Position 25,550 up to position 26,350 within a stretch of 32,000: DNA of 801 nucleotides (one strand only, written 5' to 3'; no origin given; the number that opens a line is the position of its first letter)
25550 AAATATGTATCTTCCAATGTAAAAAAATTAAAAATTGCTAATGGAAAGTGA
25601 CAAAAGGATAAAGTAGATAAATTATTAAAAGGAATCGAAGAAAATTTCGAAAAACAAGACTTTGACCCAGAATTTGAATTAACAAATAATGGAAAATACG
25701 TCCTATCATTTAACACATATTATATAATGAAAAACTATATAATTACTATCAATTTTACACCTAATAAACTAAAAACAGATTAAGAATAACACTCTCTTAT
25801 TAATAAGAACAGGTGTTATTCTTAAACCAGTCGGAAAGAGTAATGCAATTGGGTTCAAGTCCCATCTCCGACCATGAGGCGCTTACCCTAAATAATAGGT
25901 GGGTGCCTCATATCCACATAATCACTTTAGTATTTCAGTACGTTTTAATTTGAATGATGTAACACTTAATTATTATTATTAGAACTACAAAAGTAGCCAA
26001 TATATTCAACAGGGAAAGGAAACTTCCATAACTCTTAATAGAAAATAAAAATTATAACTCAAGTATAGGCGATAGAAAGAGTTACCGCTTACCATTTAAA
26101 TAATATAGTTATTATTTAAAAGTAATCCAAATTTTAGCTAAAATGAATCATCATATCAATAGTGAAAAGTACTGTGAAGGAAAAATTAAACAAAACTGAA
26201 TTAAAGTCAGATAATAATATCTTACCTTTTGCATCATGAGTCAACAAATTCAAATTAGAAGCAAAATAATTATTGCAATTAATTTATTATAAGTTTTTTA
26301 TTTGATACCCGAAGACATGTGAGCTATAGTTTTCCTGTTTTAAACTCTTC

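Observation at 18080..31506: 13.4-kb accessory region of three giant ORFs, each starting with sequence copied from a resident gene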

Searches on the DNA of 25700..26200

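Call 83: search_rna_families(source=window, start=25700, end=26200, threshold=evalue, max_evalue=1, show_alignments=1)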
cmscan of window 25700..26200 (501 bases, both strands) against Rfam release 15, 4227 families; matches with E-value up to 1: 3.
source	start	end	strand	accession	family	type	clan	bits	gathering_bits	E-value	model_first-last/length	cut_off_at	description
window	25773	25824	-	RF04344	Plastid-psbA-3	Cis-reg;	CL00153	28.7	48.4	0.0029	1-57/57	no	Plastid-psbA-3 3UTR RNA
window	25775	25827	+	RF04352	Plastid-psbA-4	Cis-reg;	CL00153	28.6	56.8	0.0061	1-61/61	no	Plastid-psbA-4 3UTR RNA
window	26037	26083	+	RF02543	LSU_rRNA_eukarya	Gene; rRNA;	CL00112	21.9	50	0.0037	57-103/3401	no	Eukaryotic large subunit ribosomal RNA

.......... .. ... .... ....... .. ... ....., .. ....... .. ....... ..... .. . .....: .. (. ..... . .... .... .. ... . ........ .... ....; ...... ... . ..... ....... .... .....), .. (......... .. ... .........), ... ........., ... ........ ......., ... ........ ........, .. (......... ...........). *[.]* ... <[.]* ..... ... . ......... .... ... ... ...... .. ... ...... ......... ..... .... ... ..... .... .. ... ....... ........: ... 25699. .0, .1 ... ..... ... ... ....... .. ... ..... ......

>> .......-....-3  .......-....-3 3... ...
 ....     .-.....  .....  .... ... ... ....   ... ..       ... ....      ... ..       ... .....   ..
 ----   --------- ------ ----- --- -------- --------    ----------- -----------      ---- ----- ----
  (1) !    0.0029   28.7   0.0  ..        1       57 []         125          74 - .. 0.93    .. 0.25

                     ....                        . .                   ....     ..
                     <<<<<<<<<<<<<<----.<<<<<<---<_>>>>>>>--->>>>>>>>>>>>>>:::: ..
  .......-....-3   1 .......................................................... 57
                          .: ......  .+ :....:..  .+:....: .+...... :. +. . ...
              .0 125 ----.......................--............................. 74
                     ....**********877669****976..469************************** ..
